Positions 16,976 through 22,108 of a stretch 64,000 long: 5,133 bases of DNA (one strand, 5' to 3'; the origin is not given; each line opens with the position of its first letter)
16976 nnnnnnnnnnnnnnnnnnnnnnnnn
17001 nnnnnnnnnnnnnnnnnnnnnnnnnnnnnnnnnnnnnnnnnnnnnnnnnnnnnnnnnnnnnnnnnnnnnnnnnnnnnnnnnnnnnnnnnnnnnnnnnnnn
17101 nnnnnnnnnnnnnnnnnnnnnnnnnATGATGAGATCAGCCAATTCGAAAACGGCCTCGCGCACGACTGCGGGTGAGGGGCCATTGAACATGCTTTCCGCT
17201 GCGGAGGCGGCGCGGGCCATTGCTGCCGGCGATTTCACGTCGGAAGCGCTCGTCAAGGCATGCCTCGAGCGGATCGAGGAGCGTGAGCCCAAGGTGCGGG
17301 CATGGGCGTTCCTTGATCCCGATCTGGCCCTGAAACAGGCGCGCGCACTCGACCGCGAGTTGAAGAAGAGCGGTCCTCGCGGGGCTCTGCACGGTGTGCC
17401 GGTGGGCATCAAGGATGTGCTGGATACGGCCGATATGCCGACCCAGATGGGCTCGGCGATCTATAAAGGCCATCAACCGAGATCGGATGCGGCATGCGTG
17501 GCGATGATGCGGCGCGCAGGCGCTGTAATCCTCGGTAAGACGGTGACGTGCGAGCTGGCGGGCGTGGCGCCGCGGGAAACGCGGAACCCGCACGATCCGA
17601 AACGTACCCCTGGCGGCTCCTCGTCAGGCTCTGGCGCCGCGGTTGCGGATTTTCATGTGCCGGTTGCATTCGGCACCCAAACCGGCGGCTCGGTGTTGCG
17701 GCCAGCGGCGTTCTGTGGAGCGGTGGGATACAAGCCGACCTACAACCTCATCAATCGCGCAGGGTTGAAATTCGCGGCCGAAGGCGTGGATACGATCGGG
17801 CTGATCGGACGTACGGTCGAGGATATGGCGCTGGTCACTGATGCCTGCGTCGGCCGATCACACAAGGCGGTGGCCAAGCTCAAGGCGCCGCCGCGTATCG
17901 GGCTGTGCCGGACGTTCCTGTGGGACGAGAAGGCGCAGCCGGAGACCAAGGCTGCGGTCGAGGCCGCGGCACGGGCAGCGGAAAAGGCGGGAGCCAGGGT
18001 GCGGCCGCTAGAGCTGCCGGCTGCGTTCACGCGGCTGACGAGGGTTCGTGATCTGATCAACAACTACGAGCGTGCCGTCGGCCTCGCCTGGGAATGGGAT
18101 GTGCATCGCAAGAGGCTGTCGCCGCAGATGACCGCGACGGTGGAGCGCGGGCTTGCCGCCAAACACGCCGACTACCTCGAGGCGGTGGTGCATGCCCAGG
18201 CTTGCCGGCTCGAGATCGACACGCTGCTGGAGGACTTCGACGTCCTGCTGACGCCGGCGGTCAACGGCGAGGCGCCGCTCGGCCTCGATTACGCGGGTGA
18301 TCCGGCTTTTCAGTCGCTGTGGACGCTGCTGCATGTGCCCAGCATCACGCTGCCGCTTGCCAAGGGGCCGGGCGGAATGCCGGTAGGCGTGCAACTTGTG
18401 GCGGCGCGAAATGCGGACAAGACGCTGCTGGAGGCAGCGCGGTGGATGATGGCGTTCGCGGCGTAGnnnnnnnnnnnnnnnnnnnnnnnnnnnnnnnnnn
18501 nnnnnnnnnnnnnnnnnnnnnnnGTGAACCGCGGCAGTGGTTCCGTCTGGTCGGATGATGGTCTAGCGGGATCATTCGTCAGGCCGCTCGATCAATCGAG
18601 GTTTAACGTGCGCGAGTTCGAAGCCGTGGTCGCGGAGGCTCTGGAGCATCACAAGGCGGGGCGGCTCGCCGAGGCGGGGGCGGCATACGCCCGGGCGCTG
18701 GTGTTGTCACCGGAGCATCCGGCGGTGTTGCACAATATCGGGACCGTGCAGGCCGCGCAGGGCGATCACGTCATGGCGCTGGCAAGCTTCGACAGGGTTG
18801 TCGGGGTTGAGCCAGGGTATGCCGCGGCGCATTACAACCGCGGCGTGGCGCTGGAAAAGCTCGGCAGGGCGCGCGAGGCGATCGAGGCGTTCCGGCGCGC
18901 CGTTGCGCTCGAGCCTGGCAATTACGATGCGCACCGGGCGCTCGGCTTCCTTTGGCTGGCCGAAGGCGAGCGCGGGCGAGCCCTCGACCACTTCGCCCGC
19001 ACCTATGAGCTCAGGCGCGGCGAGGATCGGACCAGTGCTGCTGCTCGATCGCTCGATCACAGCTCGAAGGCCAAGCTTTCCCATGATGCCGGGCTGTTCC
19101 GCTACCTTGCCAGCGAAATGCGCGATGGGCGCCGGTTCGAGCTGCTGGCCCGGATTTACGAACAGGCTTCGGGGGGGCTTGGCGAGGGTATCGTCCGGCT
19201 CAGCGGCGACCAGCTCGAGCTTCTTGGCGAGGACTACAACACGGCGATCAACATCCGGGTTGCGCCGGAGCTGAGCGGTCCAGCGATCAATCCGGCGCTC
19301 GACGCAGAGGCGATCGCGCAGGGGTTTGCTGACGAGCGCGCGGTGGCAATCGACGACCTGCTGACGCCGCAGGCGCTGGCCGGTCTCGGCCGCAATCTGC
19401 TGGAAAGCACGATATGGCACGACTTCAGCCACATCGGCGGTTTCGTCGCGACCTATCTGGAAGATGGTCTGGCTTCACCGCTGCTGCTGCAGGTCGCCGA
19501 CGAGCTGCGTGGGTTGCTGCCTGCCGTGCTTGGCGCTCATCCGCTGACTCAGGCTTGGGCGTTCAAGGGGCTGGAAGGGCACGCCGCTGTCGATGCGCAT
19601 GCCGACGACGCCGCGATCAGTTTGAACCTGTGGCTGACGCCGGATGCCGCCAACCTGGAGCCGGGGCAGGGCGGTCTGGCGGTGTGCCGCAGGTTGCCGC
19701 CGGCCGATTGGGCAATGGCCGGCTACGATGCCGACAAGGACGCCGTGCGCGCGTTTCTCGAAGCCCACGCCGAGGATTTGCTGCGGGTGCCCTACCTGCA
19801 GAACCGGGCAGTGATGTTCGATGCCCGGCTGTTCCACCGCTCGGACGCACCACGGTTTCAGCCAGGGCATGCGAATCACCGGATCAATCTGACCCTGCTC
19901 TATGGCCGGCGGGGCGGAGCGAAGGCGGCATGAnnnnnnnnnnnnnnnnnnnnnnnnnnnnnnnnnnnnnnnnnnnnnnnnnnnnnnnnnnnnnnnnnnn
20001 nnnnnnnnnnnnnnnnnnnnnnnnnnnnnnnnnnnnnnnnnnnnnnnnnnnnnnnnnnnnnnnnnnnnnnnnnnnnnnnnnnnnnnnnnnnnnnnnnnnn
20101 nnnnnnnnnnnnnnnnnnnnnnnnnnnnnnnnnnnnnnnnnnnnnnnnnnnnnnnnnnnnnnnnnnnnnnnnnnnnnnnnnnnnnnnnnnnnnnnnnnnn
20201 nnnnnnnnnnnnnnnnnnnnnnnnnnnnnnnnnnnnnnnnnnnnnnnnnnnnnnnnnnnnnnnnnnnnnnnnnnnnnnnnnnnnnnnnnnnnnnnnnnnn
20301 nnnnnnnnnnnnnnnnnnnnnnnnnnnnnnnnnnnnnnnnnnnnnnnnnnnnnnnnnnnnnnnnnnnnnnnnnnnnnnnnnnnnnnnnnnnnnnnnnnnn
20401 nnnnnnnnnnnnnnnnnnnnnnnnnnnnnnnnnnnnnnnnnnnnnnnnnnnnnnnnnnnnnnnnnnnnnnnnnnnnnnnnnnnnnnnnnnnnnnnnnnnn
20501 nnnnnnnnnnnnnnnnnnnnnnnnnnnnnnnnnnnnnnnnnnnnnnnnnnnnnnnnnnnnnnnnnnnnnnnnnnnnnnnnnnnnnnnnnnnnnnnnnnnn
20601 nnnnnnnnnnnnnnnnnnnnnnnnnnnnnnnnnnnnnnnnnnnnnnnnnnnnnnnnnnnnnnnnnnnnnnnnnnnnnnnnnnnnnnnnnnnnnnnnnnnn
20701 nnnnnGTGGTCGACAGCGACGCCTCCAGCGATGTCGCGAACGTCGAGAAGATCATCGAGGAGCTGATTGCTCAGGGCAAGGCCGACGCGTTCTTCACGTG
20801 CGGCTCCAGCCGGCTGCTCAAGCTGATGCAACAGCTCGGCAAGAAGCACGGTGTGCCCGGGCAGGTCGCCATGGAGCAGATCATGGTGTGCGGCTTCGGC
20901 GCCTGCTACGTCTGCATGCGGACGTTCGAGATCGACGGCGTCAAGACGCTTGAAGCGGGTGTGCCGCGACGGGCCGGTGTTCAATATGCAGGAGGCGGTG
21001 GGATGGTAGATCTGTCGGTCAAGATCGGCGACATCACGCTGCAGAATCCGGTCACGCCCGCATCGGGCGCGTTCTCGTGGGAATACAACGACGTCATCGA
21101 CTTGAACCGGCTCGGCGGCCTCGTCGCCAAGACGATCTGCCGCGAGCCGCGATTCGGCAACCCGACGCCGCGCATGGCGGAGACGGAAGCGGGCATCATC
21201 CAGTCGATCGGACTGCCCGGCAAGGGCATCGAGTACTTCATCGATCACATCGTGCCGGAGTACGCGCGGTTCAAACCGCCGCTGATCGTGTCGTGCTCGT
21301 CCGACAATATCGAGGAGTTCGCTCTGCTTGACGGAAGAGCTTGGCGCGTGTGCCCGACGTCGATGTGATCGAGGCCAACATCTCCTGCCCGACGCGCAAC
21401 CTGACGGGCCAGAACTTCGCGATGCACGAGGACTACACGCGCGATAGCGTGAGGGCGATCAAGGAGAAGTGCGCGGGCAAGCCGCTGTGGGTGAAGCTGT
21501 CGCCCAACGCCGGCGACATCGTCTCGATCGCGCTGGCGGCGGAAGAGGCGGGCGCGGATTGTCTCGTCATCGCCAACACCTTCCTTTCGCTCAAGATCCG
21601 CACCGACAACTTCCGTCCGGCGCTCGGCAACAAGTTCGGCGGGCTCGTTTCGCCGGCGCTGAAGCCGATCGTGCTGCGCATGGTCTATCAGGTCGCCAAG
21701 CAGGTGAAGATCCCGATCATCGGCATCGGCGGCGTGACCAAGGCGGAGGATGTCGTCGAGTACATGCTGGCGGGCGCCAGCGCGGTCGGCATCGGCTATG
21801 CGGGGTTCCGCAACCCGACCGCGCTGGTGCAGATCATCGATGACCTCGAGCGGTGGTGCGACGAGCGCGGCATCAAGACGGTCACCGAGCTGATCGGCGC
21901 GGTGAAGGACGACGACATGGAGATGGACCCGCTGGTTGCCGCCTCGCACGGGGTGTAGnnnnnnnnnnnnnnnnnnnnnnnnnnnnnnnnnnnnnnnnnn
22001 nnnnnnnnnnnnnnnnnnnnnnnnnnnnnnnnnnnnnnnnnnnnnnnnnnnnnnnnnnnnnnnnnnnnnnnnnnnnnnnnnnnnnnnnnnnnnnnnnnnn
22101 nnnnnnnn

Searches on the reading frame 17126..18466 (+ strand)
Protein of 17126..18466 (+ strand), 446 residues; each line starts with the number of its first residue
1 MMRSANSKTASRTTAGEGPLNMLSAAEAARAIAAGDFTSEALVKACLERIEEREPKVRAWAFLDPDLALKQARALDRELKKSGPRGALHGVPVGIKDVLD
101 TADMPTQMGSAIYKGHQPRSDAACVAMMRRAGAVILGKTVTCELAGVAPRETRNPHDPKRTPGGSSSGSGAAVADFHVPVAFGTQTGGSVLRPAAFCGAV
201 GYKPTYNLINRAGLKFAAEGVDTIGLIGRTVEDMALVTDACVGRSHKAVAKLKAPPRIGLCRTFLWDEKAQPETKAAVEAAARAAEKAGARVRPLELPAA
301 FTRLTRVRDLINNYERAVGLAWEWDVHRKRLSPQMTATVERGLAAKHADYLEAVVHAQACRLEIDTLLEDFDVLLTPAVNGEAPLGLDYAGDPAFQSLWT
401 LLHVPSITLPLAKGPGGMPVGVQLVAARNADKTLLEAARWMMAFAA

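Call 91: search_protein_families(library=pfam, proteins=[window:17126-18466:+], max_evalue=0.0001)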
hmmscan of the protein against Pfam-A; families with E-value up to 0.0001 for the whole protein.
window:17126-18466:+ (446 aa): 1 family
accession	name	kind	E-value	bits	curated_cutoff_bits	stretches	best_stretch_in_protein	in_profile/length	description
PF01425.27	Amidase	-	2.7e-83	280.9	27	1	42-435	2-445/445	Amidase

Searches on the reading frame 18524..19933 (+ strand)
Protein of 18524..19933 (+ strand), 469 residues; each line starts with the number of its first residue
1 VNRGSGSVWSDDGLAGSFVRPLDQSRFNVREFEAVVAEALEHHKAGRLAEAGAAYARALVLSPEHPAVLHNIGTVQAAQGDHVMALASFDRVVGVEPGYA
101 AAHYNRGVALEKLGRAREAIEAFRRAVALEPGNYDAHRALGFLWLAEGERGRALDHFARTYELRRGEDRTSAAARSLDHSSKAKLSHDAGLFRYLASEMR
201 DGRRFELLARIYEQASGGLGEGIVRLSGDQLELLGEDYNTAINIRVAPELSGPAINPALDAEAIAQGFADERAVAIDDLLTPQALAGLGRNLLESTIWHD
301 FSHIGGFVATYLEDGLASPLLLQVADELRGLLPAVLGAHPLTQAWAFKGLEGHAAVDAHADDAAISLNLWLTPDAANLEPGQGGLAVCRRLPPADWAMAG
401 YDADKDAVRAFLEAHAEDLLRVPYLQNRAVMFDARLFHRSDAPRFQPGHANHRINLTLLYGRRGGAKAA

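Call 91: search_protein_families(library=pfam, proteins=[window:18524-19933:+], max_evalue=0.0001)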
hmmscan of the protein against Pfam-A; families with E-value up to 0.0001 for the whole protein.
window:18524-19933:+ (469 aa): 12 families
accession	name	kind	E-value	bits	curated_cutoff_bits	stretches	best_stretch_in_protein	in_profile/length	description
PF00515.34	TPR_1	-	5.4e-17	61.3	27.8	1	100-133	1-34/34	Tetratricopeptide repeat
PF07719.23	TPR_2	-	2.2e-16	59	27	1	100-133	1-34/34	Tetratricopeptide repeat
PF13414.12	TPR_11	-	2.1e-15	56.6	26.8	0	42-80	4-42/42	TPR repeat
PF13432.12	TPR_16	-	2.9e-13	50.4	32.7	2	73-128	4-59/65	Tetratricopeptide repeat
PF13431.12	TPR_17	-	3.3e-10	39.9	24.4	0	96-121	9-34/34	Tetratricopeptide repeat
PF13181.12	TPR_8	-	4.5e-10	39.3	25.7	1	100-132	1-33/34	Tetratricopeptide repeat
PF14559.12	TPR_19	-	6.2e-10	39.7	25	0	113-157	4-48/68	Tetratricopeptide repeat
PF13371.12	TPR_9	-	4.2e-07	30.3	35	1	78-139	7-68/73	Tetratricopeptide repeat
PF13424.12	TPR_12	-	1e-06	29.3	30.1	0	42-92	13-71/77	Tetratricopeptide repeat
PF13176.12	TPR_7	-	6.1e-06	26.4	27.9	0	105-132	4-33/36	Tetratricopeptide repeat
PF13428.12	TPR_14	-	1.7e-05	25.4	23.5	1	101-141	2-42/44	Tetratricopeptide repeat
PF13174.12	TPR_6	-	2.8e-05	24.9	26.3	0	102-131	2-31/33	Tetratricopeptide repeat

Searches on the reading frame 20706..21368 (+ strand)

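Call 91: search_protein_families(library=pfam, proteins=[window:20706-21368:+], max_evalue=0.0001)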
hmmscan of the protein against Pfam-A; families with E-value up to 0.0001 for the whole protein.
window:20706-21368:+ (220 aa): 1 family
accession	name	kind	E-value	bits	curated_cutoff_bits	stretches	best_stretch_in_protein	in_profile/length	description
PF01180.27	DHO_dh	-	7e-17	62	27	1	103-206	2-110/291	Dihydroorotate dehydrogenase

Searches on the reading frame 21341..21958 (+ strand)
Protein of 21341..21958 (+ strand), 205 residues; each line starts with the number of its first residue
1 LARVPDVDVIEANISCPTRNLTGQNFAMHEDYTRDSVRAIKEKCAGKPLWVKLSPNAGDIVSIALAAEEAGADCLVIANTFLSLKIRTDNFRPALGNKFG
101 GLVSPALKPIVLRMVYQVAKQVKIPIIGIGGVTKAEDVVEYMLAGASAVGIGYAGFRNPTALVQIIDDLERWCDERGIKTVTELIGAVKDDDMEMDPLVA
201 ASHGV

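Call 91: search_protein_families(library=pfam, proteins=[window:21341-21958:+], max_evalue=0.0001)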
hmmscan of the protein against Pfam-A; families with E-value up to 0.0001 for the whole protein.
window:21341-21958:+ (205 aa): 3 families
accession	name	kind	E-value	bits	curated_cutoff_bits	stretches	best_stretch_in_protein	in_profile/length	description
PF01180.27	DHO_dh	-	4e-36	125.2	27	1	6-171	119-289/291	Dihydroorotate dehydrogenase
PF01207.24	Dus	-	5e-06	26.3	20.4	0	111-179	172-240/311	Dihydrouridine synthase (Dus)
PF00977.27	His_biosynth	-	7.5e-06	26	23.6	1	110-169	60-119/228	Histidine biosynthesis protein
